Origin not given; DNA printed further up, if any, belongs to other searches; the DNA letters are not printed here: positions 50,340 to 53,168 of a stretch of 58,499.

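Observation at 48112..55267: Translationally coupled NuoE, NuoF, NuoG/FDH-like (catalytically dead) and NfnA, NfnB operon: candidate novel bifurcating transhydrogenase-type complex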

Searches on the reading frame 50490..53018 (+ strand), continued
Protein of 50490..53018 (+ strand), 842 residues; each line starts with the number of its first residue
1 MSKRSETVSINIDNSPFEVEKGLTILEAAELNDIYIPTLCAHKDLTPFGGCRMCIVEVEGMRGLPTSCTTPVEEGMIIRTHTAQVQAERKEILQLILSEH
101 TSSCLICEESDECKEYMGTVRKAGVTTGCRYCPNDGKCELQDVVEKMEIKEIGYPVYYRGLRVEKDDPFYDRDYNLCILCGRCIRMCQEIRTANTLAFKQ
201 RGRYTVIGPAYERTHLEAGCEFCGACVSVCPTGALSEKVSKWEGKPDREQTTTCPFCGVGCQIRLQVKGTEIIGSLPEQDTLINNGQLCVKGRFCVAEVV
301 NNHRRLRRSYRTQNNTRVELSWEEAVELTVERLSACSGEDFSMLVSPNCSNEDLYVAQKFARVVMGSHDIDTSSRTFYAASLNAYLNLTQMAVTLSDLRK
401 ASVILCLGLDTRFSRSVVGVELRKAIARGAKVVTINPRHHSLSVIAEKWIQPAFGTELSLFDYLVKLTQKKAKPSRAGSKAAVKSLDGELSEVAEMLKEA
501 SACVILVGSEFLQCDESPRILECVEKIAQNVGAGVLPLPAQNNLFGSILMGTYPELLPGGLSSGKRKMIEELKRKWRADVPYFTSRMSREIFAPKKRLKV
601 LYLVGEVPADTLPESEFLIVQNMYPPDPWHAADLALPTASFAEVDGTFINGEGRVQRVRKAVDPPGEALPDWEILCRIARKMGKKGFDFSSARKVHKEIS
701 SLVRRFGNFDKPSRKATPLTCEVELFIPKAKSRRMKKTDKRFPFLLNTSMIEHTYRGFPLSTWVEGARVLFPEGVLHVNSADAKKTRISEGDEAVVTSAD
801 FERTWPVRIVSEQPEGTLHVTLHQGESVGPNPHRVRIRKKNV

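Call 66: search_protein_families(library=pfam, proteins=[L081:12808-14877:+, L081:14908-15309:+, L081:15327-16820:+], max_evalue=0.001)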
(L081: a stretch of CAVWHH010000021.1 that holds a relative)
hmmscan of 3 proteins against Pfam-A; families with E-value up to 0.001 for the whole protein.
L081:12808-14877:+ (689 aa): 13 families
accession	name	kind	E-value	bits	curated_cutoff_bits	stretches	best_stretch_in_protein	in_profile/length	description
PF02906.19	Fe_hyd_lg_C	-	3.5e-40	138.6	22.1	1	88-313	2-244/245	Iron only hydrogenase large subunit, C-terminal domain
PF02518.31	HATPase_c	-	8.6e-24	84.6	26.4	1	572-675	2-109/111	Histidine kinase-, DNA gyrase B-, and HSP90-like ATPase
PF00512.31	HisKA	-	5.8e-12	45.9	26.9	1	464-526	2-63/66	His Kinase A (phospho-acceptor) domain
PF12838.12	Fer4_7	-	2e-10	41.4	27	1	25-69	1-52/52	4Fe-4S dicluster domain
PF00037.32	Fer4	-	1.3e-09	37.9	21.1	2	49-71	2-24/24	4Fe-4S binding domain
PF13237.11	Fer4_10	-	1.8e-08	34.6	25.5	1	19-66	2-53/53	4Fe-4S dicluster domain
PF04060.18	FeS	-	7.9e-08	32.3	23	1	392-421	4-33/33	Putative Fe-S cluster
PF13484.11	Fer4_16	-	2.2e-07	32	30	0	25-44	1-20/66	4Fe-4S double cluster binding domain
PF13187.11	Fer4_9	-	3.2e-07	30.7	27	1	25-70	1-52/52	4Fe-4S dicluster domain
PF12797.12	Fer4_2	-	3.6e-07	30.1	24.5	1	49-66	4-21/22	4Fe-4S binding domain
PF14697.11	Fer4_21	-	2.9e-06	27.8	35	1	20-70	2-57/59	4Fe-4S dicluster domain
PF12837.12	Fer4_6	-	4.7e-06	26.7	25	1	48-70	2-24/24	4Fe-4S binding domain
PF25160.1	LdpA_Fe-S-bd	-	9.6e-05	22.5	27.6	1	32-71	9-44/49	LdpA Fe-S cluster-binding domain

L081:14908-15309:+ (133 aa): 1 family
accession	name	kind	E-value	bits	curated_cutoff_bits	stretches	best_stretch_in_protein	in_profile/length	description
PF00072.30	Response_reg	-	2.8e-18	66.6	30.2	1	6-124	1-111/111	Response regulator receiver domain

L081:15327-16820:+ (497 aa): 8 families
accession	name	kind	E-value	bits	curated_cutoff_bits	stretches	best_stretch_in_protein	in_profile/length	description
PF00072.30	Response_reg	-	2.5e-32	111.8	30.2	1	7-116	1-110/111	Response regulator receiver domain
PF02518.31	HATPase_c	-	7e-27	94.5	26.4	1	382-492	2-110/111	Histidine kinase-, DNA gyrase B-, and HSP90-like ATPase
PF00512.31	HisKA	-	1.1e-14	54.7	26.9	1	268-334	2-65/66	His Kinase A (phospho-acceptor) domain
PF12860.13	PAS_7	-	3.9e-09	37.1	27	1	154-265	1-114/115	PAS fold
PF13426.13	PAS_9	-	3.5e-06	27.7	27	1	159-259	2-102/103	PAS domain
PF13188.13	PAS_8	-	5.2e-06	26.6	21.8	1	149-195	2-45/65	PAS domain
PF00989.32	PAS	-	1e-05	26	22.6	1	150-258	3-113/113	PAS fold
PF14501.12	HATPase_c_5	-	0.00067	20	22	0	386-478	6-91/102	GHKL domain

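Call 82: list_cluster_members(proteins=[P0122, P0124, P0125, P0153, P0123])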
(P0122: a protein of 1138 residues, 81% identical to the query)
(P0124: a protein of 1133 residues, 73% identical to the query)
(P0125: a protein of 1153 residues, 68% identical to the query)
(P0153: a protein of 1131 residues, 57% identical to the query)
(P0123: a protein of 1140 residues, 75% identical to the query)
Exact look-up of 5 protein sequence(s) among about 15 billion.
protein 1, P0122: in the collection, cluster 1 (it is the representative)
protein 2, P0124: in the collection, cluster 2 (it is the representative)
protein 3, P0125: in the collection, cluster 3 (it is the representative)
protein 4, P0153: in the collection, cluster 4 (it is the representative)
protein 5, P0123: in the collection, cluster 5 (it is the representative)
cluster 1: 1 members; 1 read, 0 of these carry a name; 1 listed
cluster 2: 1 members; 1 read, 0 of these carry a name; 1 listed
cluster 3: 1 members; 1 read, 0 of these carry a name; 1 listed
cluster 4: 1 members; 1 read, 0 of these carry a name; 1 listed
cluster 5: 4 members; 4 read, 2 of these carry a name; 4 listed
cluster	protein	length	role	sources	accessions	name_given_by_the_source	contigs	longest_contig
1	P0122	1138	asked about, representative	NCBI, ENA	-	-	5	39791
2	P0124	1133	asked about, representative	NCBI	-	-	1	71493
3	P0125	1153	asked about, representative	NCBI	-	-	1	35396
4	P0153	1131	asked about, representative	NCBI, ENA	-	-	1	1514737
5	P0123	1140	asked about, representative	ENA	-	-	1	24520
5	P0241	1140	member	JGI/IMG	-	predicted molibdopterin-dependent oxidoreductase YjgC/NAD(P)H-flavin reductase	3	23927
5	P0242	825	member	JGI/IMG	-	ferredoxin--NADP+ reductase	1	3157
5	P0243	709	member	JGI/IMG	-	-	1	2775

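Call 83: predict_structure(alignment_id=A2)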
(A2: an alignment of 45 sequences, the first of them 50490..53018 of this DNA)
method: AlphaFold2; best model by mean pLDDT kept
length: 842 residues; sequences in the alignment: 45
mean_pLDDT: 76.8   pTM: 0.74
mean pLDDT of the five models: 76.8, 76.1, 74.6, 73.2, 69.9
residues with pLDDT >= 90: 334; 70-90: 274; 50-70: 87; < 50: 147
segments of 3 or more residues with pLDDT < 50: 1-4, 41-50, 99-138, 165-242, 473-484
pLDDT, mean of each block of 10 residues (from residue 1): 63 89 82 76 42 73 64 87 82 62 42 36 27 40 69 60 47 36 30 26 33 36 34 34 71 90 89 80 73 81 91 90 97 94 95 98 94 88 93 89 90 63 79 86 79 87 92 43 65 94 92 88 96 91 94 95 92 93 65 71 91 89 85 93 95 93 95 98 95 98 92 90 81 58 88 86 70 87 93 91 92 87 80 90 68
secondary structure, 60 per line:
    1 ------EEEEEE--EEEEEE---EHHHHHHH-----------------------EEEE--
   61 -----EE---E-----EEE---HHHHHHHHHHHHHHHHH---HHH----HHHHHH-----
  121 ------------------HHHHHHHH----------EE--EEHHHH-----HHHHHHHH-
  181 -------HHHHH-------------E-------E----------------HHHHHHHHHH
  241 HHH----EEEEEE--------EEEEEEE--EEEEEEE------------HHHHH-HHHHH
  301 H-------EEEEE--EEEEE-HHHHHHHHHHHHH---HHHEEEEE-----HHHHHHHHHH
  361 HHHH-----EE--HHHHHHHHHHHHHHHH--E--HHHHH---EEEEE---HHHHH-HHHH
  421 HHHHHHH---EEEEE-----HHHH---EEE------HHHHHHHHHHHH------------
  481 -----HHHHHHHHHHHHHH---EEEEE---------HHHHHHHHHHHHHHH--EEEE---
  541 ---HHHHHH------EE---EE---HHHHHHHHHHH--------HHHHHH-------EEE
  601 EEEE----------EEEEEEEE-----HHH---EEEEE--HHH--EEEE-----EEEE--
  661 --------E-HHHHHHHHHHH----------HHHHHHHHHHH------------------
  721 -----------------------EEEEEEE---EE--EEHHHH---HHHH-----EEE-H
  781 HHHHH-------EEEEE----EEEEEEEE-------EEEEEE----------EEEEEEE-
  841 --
elements in order (helices of 4 or more, strands of 3 or more residues): E7-12 E15-20 H25-31 E55-58 E77-79 H83-99 H110-115 H139-146 H163-166 H172-179 H188-192 H231-243 E248-253 E262-268 E271-277 H290-294 H296-301 E309-313 E316-320 H322-334 E341-345 H351-364 H374-389 H395-399 E403-407 H411-415 H417-427 E431-435 H441-444 E448-450 H457-468 H486-499 E503-507 H517-531 E534-537 H544-549 H566-576 H585-590 E598-604 E615-622 E634-638 E646-649 E655-658 H671-681 H692-702 E744-750 H760-763 H767-770 E776-778 H780-785 E793-797 E802-809 E817-822 E833-839

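Call 85: fold_search(model_id=the predicted structure, library=pdb)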
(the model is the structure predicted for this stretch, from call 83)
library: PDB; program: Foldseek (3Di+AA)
matches with E <= 10: 1438; with E <= 0.001: 233
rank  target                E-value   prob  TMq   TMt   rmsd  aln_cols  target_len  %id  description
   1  9ktl_A                1.6e-52  1.00  0.66  0.59  11.2       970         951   26  Cryo-EM structure of reduced form of formate dehydrogenase from Rhodobacter aestuarii (RaFDH) with NADH (released 2025-06-18)
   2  7vw6_A                2.3e-51  1.00  0.65  0.60  11.2       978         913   21  Cryo-EM Structure of Formate Dehydrogenase 1 from Methylorubrum extorquens AM1 (released 2022-06-01)
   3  8j83_A                5.6e-50  1.00  0.65  0.61  11.6       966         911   21  Crystal structure of formate dehydrogenase from Methylorubrum extorquens AM1 (released 2023-10-11)
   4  6tg9_A                7.4e-50  1.00  0.65  0.58  11.5       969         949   26  Cryo-EM Structure of NADH reduced form of NAD+-dependent Formate Dehydrogenase from Rhodobacter capsulatus (released 2020-04-22)
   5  8rqz_C                2.5e-48  1.00  0.65  0.57  11.2       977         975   22  Crystal structure of Molybdenum bispyranopterin guanine dinucleotide formate dehydrogenases ForCE1 from Bacillus subti (released 2025-08-06)
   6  8e9h_G                8.0e-43  1.00  0.59  0.63  11.0       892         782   22  Mycobacterial respiratory complex I, fully-inserted quinone (released 2022-10-12)
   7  8e9g_G                1.3e-42  1.00  0.59  0.63  10.8       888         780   22  Mycobacterial respiratory complex I with both quinone positions modelled (released 2022-10-12)
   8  1fdi                  6.1e-39  1.00  0.57  0.67   6.3       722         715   19  OXIDIZED FORM OF FORMATE DEHYDROGENASE H FROM E. COLI COMPLEXED WITH THE INHIBITOR NITRITE (released 1997-08-20)
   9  7xqw_A                1.1e-38  1.00  0.54  0.57  11.8       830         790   22  Formate dehydrogenase (FDH) from Methylobacterium extorquens AM1 (MeFDH1) (released 2023-08-09)
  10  7z0t_A                3.1e-38  1.00  0.58  0.68   7.1       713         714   21  Structure of the Escherichia coli formate hydrogenlyase complex (aerobic preparation, composite structure) (released 2022-09-28)
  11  2v45                  1.2e-37  1.00  0.59  0.68   7.1       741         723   18  A New Catalytic Mechanism of Periplasmic Nitrate Reductase from Desulfovibrio desulfuricans ATCC 27774 from Crystallogra (released 2008-03-18)
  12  1aa6                  2.1e-37  1.00  0.58  0.70   6.2       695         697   20  REDUCED FORM OF FORMATE DEHYDROGENASE H FROM E. COLI (released 1997-08-20)
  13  8bed_G                7.4e-37  1.00  0.48  0.58  11.6       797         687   21  Cryo-EM structure of the Arabidopsis thaliana I+III2 supercomplex (CI peripheral tip) (released 2023-01-11)
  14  2v3v                  8.3e-37  1.00  0.58  0.67   6.6       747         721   18  A New Catalytic Mechanism of Periplasmic Nitrate Reductase from Desulfovibrio desulfuricans ATCC 27774 from Crystallogra (released 2008-03-18)
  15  2jio                  4.0e-36  1.00  0.58  0.67   7.4       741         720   19  A New Catalytic Mechanism of Periplasmic Nitrate Reductase from Desulfovibrio desulfuricans ATCC 27774 from Crystallogra (released 2008-03-18)
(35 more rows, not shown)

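Call 88: find_homologous_proteins(query=L081:16882-17667:+, max_evalue=1e-40)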
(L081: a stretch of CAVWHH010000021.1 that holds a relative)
Query L081:16882-17667:+ (262 aa): 7999 proteins with E <= 1e-40 among 8000 candidates; the best 120 are listed.
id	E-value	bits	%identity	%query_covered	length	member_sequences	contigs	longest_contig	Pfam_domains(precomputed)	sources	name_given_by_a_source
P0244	1.3e-152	524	90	100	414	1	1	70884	PF10418.15,PF14691.12,PF00175.27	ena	-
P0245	3.3e-149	513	89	100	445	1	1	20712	PF10418.15,PF14691.12,PF00175.27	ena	-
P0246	8.6e-149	512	89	100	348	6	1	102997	PF10418.15,PF00175.27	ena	-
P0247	3.9e-143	493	84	100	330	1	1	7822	PF10418.15,PF00175.27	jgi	-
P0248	1.4e-142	492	84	100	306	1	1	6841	PF10418.15,PF00175.27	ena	-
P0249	7.3e-142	489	84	100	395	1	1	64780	PF10418.15,PF14691.12,PF00175.27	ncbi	-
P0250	1.2e-141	489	83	100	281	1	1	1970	PF10418.15,PF00175.27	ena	-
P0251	1.1e-139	482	82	100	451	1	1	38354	PF10418.15,PF14691.12,PF00175.27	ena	-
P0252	3.9e-138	477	79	100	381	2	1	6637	PF10418.15,PF14691.12,PF00175.27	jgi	-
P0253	1.4e-137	475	79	100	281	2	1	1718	PF10418.15,PF00175.27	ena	-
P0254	4.3e-135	467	79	100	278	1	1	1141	PF10418.15,PF00175.27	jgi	jgi:NAD(P)H-flavin reductase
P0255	2.7e-134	464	79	100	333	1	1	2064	PF10418.15,PF00175.27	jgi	-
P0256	4.4e-134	464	79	100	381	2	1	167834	PF10418.15,PF00175.27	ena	-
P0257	1.0e-132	459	77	100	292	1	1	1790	PF10418.15,PF00175.27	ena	-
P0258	2.9e-130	451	76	100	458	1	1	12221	PF10418.15,PF14691.12,PF00175.27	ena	-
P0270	9.4e-111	387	66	100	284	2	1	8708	PF10418.15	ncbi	ncbi:sulfide/dihydroorotate dehydrogenase-like FAD/NAD-binding protein [Candidatus Zixiibacteriota b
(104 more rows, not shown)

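Call 90: find_encoding_contigs(protein=P0270, flank=8000, max_places=2)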
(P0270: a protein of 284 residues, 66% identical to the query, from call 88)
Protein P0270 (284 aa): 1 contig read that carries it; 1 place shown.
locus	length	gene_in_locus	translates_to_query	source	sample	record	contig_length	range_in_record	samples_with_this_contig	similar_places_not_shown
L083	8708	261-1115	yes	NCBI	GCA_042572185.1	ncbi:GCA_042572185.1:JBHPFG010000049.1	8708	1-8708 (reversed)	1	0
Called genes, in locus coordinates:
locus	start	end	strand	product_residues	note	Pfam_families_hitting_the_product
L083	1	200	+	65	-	?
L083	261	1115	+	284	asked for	PF10418:DHODB_Fe-S_bind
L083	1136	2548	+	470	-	PF14691:Fer4_20, PF01262:AlaDh_PNT_C (faint), PF13738:Pyr_redox_3 (faint), PF07992:Pyr_redox_2, PF00070:Pyr_redox (weak)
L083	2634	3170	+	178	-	PF02620:YceD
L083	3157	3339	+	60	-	PF01783:Ribosomal_L32p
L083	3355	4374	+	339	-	PF02504:FA_synthesis, PF01515:PTA_PTB (weak)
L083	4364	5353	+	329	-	PF00108:Thiolase_N, PF08545:ACP_syn_III, PF08541:ACP_syn_III_C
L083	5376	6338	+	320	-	PF00698:Acyl_transf_1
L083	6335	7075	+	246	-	PF00106:adh_short, PF08659:KR, PF13561:adh_short_C2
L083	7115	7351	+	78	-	PF00550:PP-binding, PF14573:PP-binding_2 (faint)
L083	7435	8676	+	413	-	PF00109:ketoacyl-synt, PF00108:Thiolase_N (faint), PF02801:Ketoacyl-synt_C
